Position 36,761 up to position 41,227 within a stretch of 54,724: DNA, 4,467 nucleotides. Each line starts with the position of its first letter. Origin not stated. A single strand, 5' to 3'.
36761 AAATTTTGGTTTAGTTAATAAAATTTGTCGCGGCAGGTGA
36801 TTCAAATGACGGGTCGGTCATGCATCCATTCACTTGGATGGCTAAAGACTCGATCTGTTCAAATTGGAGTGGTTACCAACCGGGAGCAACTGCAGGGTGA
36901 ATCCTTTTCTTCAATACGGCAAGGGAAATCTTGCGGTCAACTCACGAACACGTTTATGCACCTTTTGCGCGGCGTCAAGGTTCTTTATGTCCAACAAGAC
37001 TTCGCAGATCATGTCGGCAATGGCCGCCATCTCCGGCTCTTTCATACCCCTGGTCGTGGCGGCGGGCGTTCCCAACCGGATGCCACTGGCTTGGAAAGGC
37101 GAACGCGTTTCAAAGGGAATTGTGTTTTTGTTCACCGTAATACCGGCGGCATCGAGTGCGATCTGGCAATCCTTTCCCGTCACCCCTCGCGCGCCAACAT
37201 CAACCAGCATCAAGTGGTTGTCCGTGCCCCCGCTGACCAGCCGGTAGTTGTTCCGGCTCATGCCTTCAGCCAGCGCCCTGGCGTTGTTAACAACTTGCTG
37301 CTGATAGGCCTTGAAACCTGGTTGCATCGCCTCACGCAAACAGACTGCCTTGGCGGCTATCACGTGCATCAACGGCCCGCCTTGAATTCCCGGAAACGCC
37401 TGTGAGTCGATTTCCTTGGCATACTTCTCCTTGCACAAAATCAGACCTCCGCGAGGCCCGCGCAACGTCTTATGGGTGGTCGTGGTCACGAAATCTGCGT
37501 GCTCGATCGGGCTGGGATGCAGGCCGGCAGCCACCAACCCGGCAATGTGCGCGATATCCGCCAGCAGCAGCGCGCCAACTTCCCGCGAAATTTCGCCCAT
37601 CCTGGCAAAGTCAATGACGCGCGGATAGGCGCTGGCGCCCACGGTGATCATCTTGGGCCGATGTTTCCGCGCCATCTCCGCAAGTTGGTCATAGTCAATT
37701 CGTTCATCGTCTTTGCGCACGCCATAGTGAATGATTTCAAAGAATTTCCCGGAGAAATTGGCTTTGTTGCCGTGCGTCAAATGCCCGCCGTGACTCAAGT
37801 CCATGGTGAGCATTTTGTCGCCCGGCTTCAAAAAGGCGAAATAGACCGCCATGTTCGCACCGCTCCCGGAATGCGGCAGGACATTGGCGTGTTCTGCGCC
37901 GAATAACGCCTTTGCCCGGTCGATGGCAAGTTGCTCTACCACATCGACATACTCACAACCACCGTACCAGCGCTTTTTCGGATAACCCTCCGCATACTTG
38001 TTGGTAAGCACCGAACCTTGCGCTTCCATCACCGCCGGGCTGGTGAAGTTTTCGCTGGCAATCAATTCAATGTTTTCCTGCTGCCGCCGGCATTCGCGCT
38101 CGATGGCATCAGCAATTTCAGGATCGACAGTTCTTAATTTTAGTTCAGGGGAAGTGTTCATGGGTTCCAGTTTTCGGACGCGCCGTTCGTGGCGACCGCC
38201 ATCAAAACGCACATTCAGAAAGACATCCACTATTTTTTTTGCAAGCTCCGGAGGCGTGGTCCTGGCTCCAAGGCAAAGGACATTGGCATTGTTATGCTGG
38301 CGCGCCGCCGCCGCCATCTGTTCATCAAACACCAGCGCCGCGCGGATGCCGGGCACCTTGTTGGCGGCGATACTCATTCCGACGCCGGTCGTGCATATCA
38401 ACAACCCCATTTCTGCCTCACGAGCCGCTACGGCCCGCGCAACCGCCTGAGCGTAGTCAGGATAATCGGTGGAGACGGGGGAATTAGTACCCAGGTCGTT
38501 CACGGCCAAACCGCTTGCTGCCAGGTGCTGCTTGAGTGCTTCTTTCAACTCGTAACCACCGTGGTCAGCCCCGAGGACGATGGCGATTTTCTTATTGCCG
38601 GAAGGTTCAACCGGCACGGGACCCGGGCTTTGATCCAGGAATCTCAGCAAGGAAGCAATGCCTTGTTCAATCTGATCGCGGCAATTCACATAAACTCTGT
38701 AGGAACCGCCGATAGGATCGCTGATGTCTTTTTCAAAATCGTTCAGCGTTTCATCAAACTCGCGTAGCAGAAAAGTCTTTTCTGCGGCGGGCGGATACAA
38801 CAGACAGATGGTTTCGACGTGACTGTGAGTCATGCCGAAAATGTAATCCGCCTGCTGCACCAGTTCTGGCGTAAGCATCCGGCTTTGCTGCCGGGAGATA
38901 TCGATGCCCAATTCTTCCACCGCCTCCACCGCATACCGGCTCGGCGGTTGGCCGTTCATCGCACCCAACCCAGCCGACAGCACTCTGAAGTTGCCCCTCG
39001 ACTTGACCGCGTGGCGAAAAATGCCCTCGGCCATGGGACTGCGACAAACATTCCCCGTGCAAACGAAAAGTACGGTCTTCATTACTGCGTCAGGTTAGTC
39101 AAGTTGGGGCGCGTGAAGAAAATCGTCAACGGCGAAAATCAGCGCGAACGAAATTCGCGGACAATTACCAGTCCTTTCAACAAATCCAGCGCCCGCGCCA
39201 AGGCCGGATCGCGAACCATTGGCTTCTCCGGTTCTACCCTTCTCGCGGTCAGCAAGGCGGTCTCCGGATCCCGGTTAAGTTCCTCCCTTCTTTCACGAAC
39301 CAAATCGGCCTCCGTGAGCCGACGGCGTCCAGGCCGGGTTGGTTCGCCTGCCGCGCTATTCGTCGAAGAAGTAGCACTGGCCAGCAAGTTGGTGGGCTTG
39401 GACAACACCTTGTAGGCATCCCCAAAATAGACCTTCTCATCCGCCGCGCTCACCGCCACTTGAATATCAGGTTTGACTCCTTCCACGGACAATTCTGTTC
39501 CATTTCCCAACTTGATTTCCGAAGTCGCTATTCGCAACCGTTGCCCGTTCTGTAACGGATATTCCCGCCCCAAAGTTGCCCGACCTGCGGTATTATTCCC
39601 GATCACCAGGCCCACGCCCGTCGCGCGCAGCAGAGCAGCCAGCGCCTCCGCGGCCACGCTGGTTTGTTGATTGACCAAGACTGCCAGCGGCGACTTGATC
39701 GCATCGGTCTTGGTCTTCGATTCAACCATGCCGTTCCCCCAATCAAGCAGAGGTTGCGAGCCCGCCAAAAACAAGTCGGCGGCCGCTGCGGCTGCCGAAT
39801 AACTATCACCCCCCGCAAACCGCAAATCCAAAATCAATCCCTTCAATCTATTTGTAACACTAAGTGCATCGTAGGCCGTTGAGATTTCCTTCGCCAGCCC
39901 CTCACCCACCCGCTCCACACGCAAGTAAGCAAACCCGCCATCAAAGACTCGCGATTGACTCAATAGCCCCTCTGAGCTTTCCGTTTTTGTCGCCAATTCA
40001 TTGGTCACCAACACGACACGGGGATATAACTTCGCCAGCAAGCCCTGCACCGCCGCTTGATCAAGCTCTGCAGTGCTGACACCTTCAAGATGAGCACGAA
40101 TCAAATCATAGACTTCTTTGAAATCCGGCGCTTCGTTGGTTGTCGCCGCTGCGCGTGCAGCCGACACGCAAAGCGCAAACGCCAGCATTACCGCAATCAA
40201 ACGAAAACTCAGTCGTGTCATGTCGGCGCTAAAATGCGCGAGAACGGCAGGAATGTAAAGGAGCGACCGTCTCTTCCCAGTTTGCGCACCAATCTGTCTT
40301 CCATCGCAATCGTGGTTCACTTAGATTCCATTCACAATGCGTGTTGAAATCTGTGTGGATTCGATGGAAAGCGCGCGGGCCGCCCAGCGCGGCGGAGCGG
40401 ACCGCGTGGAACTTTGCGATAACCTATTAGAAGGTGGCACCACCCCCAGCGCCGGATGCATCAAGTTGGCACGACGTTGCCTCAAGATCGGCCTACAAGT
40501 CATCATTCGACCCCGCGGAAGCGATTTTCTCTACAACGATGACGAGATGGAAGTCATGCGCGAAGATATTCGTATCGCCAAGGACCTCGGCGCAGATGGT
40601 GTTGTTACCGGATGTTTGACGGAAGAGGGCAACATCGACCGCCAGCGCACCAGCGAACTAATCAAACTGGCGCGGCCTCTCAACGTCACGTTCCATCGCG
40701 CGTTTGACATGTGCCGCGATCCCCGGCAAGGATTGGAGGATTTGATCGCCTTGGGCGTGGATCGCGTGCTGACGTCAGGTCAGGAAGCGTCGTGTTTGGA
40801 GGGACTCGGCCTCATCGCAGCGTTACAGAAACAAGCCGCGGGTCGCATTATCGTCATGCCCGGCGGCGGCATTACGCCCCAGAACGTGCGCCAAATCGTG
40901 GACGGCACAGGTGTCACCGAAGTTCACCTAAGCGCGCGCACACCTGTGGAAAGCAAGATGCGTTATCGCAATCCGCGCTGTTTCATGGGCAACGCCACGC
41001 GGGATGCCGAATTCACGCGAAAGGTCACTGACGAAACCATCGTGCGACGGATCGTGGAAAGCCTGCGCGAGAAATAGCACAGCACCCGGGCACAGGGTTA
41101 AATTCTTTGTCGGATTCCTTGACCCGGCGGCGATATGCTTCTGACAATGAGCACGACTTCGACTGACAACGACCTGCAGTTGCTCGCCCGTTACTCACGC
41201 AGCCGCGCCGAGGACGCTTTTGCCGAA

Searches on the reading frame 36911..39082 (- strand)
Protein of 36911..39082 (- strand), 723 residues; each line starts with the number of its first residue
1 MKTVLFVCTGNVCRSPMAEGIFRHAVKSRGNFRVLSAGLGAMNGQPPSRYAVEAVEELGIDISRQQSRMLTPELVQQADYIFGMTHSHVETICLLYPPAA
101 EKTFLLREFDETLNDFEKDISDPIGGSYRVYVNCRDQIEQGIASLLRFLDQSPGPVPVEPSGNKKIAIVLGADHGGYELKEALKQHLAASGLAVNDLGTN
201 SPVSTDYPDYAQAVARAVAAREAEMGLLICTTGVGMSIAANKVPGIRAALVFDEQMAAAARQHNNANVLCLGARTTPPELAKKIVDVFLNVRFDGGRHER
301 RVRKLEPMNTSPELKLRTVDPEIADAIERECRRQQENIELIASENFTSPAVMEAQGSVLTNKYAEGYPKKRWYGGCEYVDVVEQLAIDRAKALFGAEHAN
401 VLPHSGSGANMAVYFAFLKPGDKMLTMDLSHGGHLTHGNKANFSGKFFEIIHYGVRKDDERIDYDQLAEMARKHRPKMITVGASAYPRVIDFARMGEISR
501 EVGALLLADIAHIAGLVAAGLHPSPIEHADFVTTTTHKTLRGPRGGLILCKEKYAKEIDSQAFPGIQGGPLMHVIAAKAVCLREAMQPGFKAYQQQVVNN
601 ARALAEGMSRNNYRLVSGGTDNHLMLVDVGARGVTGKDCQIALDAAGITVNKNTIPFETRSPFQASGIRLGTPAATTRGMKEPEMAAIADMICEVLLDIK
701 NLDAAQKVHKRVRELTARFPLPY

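Call 29: search_protein_families(library=pfam, proteins=[window:36911-39082:-], max_evalue=0.001)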
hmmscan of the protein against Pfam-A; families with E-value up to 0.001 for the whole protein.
window:36911-39082:- (723 aa): 5 families
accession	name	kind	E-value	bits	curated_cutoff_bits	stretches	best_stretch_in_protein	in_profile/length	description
PF00464.25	SHMT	-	9.2e-167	555.1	27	1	317-692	2-399/399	Serine hydroxymethyltransferase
PF02502.23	LacAB_rpiB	-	5.7e-58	195.2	24.7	1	168-305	1-138/138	Ribose/Galactose Isomerase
PF01451.26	LMWPc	-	5.1e-33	114.7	23.2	1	4-146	1-144/144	Low molecular weight phosphotyrosine protein phosphatase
PF01212.27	Beta_elim_lyase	-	7.3e-07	29.2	27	1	388-622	39-280/288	Beta-eliminating lyase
PF01053.26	Cys_Met_Meta_PP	-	0.00035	19.7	27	1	392-551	63-214/381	Cys/Met metabolism PLP-dependent enzyme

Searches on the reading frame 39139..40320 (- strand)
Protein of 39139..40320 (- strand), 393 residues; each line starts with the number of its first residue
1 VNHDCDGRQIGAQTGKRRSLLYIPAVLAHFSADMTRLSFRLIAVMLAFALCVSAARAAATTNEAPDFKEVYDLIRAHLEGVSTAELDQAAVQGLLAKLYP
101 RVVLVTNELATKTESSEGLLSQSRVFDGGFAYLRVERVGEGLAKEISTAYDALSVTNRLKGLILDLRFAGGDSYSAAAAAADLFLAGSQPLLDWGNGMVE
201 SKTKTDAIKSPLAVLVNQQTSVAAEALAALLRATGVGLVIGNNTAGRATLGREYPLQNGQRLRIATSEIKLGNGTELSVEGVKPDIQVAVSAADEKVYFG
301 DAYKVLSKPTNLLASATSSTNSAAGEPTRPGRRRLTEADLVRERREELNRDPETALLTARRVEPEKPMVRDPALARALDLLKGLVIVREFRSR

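Call 29: search_protein_families(library=pfam, proteins=[window:39139-40320:-], max_evalue=0.001)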
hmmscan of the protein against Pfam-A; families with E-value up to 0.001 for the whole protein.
window:39139-40320:- (393 aa): 1 family
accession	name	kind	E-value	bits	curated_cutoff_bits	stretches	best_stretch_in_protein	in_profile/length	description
PF03572.23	Peptidase_S41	-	2.3e-26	92.8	24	1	130-288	2-165/165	Peptidase family S41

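Call 47: search_solved_structures(query=window:39139-40320:-, max_evalue=0.001, show_alignments=3)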
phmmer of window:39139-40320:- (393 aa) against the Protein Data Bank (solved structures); distinct sequences matched with E-value up to 0.001: 22.
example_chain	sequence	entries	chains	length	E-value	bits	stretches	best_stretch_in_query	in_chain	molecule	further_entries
8sxe_A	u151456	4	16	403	1.2e-19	73.9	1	122-294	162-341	Probable carboxyl-terminal protease | Carboxyl-terminal protease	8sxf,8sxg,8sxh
7rqh_A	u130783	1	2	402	1.3e-19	73.8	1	122-294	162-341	Probable carboxyl-terminal protease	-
7rpq_A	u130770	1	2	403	2.1e-19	73.1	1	122-294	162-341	Probable carboxyl-terminal protease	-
9ku3_A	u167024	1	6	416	1.8e-10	43.7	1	129-289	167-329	Carboxyl-terminal protease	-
9jr1_A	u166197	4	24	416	2.4e-10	43.4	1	129-289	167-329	Carboxyl-terminal protease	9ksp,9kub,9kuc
9ku0_A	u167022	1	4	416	2.6e-10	43.2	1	129-289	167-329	Carboxyl-terminal protease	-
6vbb_A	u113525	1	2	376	9.2e-10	41.4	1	139-299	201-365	Peptidase S41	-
1fc6_A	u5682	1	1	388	3.4e-09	39.6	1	132-288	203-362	PHOTOSYSTEM II D1 PROTEASE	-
1fc7_A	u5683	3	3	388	4.6e-09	39.1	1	132-288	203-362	PHOTOSYSTEM II D1 PROTEASE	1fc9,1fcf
9frx_A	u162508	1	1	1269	1.3e-08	37.6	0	123-292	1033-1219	Retinol binding protein 3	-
4ql6_A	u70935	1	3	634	5.3e-08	35.6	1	157-297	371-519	Carboxy-terminal processing protease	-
4c2g_A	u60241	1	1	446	9.3e-08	34.8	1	121-288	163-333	CARBOXY-TERMINAL PROCESSING PROTEASE CTPB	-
6iqq_C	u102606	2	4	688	1.3e-07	34.4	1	141-253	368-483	Tail-specific protease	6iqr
4c2c_A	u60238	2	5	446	1.7e-07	33.9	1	121-288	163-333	CARBOXY-TERMINAL PROCESSING PROTEASE CTPB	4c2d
4c2f_A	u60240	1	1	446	1.8e-07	33.9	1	121-288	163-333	CARBOXY-TERMINAL PROCESSING PROTEASE CTPB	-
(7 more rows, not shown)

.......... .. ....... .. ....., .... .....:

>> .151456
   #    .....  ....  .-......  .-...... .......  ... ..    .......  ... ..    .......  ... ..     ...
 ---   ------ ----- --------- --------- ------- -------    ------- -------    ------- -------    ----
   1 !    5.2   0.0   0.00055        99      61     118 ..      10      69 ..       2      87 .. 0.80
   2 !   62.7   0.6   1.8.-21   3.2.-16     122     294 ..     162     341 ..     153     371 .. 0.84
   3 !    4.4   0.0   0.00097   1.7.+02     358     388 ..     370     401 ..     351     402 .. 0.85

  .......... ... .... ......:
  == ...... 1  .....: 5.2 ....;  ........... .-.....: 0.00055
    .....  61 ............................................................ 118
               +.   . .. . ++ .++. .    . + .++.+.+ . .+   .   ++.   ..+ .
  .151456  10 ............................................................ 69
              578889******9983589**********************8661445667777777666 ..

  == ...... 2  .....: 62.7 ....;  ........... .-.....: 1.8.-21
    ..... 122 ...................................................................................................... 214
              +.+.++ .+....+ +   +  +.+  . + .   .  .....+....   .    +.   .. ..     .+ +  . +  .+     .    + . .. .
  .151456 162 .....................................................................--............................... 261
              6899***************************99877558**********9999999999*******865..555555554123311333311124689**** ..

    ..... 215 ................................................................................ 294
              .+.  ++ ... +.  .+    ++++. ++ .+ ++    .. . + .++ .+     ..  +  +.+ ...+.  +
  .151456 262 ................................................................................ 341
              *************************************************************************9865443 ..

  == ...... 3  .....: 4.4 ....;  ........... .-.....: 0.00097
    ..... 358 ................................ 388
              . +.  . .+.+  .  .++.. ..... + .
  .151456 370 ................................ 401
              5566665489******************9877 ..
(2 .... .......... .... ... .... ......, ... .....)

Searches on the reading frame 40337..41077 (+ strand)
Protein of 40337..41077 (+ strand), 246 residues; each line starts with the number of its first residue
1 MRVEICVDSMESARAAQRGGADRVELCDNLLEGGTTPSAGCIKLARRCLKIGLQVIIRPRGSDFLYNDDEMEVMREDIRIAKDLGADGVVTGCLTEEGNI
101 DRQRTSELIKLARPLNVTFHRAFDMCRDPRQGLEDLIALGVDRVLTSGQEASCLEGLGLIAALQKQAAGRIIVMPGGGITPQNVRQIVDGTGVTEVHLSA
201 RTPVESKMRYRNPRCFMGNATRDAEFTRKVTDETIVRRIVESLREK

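Call 29: search_protein_families(library=pfam, proteins=[window:40337-41077:+], max_evalue=0.001)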
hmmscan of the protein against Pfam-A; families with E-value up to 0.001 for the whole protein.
window:40337-41077:+ (246 aa): 1 family
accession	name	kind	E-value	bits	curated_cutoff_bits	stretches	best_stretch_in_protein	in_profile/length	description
PF03932.20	CutC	-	2.9e-77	259.1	23.3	1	1-201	1-201/202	CutC family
